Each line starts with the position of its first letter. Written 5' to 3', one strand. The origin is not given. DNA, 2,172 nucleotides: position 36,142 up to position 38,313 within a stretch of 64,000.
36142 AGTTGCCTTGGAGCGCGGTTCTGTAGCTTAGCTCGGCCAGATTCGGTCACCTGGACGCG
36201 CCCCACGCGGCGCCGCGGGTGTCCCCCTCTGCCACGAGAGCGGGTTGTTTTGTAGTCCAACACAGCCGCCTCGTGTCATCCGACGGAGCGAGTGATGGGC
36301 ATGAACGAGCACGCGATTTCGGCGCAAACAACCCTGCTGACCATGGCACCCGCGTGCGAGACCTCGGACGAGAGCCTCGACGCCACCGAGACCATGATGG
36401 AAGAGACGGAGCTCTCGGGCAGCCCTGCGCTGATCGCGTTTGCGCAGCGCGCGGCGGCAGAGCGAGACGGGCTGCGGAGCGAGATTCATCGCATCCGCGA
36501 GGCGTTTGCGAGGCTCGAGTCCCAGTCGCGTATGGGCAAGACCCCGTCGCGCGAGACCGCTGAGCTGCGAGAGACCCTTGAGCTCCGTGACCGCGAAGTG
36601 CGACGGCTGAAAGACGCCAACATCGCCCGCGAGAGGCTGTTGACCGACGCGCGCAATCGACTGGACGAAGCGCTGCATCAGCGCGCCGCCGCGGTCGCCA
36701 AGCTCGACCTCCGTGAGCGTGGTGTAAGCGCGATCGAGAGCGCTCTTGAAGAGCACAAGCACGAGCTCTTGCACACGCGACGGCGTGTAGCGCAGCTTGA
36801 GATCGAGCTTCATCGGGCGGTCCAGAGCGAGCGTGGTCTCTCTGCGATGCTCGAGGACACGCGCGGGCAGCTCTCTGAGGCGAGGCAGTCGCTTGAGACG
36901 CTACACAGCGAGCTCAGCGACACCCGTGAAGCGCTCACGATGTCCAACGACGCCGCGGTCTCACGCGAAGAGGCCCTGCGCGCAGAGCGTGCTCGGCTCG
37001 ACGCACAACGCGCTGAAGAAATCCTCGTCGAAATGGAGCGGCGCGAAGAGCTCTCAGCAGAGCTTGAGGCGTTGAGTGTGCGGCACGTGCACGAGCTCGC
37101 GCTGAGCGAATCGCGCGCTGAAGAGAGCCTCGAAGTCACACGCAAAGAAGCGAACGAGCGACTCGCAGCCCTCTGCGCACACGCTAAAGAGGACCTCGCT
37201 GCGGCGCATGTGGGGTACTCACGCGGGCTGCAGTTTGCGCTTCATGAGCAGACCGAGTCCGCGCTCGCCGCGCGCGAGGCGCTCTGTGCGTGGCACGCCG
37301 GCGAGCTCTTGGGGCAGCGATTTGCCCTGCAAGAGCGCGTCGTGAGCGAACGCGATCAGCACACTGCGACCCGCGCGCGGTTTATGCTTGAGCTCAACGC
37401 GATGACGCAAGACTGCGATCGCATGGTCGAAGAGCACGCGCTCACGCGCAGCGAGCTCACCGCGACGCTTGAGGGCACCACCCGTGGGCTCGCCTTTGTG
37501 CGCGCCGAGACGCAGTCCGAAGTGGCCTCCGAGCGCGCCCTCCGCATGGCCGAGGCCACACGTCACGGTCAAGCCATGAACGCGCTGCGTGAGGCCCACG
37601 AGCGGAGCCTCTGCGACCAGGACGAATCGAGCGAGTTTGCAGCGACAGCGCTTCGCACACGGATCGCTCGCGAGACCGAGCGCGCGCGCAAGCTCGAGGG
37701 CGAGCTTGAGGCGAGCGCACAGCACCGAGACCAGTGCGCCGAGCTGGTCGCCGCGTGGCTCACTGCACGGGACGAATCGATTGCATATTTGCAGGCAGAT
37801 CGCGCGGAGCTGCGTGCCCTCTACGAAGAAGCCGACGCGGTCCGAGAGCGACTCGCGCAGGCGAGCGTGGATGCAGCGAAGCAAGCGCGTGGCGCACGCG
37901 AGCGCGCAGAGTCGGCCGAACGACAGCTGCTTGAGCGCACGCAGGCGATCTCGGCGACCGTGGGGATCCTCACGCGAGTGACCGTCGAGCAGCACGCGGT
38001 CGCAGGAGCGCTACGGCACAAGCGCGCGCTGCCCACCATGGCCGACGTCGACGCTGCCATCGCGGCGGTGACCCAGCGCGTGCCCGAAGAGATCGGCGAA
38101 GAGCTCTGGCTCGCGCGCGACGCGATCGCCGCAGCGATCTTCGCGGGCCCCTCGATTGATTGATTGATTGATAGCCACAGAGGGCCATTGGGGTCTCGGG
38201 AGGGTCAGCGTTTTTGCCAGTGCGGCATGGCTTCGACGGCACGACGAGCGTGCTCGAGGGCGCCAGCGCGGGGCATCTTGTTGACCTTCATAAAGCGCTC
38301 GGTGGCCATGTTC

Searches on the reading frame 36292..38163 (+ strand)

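Call 14: search_protein_families(library=pfam, proteins=[window:36292-38163:+], max_evalue=0.001)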
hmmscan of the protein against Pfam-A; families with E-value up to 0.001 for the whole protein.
window:36292-38163:+ (623 aa): 0 families

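Call 59: search_protein_families(library=ncbifam, proteins=[window:36292-38163:+], max_evalue=0.1)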
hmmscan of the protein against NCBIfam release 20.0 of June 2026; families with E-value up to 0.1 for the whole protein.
window:36292-38163:+ (623 aa): 3 families
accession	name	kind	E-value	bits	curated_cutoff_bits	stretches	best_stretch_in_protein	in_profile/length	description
TIGR02168.1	SMC_prok_B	equivalog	0.0098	13.6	567.35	1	35-304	690-960/1181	chromosome segregation protein SMC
NF007998.1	PRK10723.1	equivalog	0.018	14.6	369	1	294-350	112-168/243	purine nucleoside phosphorylase YfiH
NF049986.1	memb_Rv1678_C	equivalog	0.025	14.5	50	1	557-619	12-73/95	Rv1678 family membrane protein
